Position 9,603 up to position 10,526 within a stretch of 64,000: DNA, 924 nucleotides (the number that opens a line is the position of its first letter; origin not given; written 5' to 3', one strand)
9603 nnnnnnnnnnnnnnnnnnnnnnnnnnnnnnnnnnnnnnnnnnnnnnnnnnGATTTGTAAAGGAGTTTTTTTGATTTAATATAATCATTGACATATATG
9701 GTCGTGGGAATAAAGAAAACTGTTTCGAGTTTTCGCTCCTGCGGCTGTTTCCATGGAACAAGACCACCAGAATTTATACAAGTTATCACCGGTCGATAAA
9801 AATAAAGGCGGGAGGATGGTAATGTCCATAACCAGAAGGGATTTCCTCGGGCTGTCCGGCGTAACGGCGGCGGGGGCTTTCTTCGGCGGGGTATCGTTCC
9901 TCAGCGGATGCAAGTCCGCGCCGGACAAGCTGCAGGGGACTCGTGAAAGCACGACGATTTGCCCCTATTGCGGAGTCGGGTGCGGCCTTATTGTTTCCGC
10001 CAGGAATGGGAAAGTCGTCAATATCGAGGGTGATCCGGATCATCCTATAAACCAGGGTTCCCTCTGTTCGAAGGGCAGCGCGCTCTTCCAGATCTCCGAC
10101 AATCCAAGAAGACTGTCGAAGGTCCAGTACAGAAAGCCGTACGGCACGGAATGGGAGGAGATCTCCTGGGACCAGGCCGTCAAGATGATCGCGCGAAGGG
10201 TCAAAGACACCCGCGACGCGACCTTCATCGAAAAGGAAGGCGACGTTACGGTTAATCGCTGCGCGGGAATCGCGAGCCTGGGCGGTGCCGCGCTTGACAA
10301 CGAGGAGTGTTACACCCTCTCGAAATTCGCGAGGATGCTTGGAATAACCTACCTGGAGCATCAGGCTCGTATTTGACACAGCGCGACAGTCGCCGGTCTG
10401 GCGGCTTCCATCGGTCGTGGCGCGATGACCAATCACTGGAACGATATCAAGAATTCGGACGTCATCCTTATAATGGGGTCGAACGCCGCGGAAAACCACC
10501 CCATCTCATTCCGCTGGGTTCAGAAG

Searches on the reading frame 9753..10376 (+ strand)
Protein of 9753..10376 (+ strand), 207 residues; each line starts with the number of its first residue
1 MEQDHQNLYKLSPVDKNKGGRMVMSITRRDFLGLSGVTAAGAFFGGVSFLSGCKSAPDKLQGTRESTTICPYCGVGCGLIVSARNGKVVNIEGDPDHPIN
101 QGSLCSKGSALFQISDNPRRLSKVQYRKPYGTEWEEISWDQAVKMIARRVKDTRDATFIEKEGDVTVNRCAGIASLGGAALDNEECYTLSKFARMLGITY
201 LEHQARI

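Call 3: search_protein_families(library=pfam, proteins=[window:9753-10376:+], max_evalue=0.01)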
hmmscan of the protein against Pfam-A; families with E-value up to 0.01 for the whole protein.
window:9753-10376:+ (207 aa): 3 families
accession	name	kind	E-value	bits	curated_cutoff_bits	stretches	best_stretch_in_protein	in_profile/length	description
PF04879.21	Molybdop_Fe4S4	-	8.8e-21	74.1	22.7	1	66-115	4-53/55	Molybdopterin oxidoreductase Fe4S4 domain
PF00384.28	Molybdopterin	-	0.00063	19.3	24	1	133-199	13-70/353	Molybdopterin oxidoreductase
PF10518.14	TAT_signal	-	0.00072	19.8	22.7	1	26-45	2-21/21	TAT (twin-arginine translocation) pathway signal sequence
